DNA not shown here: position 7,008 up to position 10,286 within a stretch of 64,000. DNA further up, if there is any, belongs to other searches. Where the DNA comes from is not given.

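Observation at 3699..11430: Orphan short glycyl-radical enzyme and activase in a five-gene operon with a secreted GH-like lipoprotein, an S24-like protein and a Gfo/Idh/MocA oxidoreductase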

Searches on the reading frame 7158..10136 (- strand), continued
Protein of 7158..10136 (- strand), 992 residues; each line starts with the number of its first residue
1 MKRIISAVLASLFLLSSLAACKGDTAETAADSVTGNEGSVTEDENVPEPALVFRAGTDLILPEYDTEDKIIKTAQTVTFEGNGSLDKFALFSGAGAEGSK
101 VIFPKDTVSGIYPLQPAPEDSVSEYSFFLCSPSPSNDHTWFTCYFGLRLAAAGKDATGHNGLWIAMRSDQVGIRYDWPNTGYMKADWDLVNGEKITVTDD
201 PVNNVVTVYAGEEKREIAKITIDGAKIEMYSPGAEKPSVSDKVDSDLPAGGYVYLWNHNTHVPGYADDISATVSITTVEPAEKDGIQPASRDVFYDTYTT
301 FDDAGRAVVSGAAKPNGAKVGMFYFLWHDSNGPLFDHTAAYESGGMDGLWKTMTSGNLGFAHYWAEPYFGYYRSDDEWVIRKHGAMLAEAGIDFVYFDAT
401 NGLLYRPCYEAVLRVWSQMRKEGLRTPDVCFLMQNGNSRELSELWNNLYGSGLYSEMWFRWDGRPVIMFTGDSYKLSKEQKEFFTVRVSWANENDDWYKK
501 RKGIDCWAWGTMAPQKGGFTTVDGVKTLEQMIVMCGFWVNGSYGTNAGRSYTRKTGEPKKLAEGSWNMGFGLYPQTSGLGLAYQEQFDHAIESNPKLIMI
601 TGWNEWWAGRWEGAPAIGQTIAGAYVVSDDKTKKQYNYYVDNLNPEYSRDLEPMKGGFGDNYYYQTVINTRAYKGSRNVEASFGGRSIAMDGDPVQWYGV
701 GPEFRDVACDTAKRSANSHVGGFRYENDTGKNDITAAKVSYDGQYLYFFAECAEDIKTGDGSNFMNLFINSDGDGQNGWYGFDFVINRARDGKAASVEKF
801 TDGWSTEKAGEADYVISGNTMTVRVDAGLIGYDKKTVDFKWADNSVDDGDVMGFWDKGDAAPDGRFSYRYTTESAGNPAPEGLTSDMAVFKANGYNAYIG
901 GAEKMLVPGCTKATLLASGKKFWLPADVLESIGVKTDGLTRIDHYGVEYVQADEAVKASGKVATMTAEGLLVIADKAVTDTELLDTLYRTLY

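Call 91: find_encoding_contigs(protein=P0173, flank=7000, max_places=1)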
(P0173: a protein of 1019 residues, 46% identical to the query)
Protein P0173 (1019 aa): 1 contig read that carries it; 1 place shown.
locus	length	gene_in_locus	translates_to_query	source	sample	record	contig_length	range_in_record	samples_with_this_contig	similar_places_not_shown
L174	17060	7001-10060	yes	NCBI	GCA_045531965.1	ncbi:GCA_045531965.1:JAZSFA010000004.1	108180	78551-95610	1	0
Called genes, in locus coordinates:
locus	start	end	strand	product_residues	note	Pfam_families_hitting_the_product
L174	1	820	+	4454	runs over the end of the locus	PF00082:Peptidase_S8, PF13306:LRR_5, PF13306:LRR_5, PF13306:LRR_5, PF13855:LRR_8 (weak), PF13306:LRR_5, PF13306:LRR_5, PF13306:LRR_5, +5 more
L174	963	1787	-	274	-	PF02311:AraC_binding, PF00165:HTH_AraC (weak), PF12833:HTH_18, PF00165:HTH_AraC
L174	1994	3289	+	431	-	PF01408:GFO_IDH_MocA, PF21252:Glyco_hydro_109_C (weak)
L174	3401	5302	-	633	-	PF02065:Melibiase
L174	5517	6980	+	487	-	-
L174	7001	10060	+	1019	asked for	-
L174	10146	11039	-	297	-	PF04616:Glyco_hydro_43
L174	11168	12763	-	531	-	-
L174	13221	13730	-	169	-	-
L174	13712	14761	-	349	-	PF13306:LRR_5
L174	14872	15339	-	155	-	PF14137:DUF4304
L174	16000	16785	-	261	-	PF14808:TMEM164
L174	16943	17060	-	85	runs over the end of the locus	PF01084:Ribosomal_S18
